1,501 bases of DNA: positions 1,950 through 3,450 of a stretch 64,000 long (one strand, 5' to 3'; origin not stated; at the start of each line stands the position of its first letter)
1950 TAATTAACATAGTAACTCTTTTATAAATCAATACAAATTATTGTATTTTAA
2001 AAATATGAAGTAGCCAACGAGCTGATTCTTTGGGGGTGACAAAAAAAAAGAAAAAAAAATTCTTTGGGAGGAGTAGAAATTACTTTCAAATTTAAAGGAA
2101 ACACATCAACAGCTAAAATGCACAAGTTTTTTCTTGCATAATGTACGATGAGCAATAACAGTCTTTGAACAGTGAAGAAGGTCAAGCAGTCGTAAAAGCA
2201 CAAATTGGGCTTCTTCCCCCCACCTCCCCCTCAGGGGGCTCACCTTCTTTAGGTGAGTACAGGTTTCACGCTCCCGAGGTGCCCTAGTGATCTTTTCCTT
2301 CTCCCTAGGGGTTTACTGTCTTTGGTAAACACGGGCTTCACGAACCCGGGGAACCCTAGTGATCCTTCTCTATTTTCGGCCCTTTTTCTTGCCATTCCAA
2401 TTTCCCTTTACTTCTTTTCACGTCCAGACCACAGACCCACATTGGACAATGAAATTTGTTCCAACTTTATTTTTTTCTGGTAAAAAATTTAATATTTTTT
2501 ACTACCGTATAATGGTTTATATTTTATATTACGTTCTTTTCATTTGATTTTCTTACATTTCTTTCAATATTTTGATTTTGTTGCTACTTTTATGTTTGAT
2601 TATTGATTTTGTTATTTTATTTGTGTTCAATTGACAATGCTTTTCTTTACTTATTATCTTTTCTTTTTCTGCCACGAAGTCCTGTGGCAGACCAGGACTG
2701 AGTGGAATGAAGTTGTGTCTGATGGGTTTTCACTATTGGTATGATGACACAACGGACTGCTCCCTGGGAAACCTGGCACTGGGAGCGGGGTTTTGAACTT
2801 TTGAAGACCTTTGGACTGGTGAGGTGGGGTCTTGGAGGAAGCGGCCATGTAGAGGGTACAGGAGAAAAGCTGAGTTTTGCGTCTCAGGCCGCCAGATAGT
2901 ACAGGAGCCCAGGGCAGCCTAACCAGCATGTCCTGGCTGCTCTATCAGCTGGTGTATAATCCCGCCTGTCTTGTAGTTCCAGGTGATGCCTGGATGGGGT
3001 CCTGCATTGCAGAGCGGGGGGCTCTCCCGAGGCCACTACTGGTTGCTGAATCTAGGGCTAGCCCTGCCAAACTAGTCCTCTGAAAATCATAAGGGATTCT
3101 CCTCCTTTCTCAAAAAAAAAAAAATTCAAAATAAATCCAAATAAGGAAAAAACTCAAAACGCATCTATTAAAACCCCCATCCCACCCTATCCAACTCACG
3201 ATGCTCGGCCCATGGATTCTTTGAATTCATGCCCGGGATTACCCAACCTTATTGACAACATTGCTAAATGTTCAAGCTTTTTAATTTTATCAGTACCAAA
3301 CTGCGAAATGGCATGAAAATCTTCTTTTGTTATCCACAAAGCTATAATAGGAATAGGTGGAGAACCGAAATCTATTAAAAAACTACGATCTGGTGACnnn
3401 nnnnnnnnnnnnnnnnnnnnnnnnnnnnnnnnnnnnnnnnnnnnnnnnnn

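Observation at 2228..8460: Recently inserted, almost intact LINE: 13-14 bp TSD, ORF2 broken by a single in-frame TGA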

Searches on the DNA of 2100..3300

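Call 14: search_rna_families(source=window, start=2100, end=3300, threshold=evalue, max_evalue=1, show_alignments=2)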
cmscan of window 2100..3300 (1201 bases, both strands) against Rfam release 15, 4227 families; matches with E-value up to 1: 0.
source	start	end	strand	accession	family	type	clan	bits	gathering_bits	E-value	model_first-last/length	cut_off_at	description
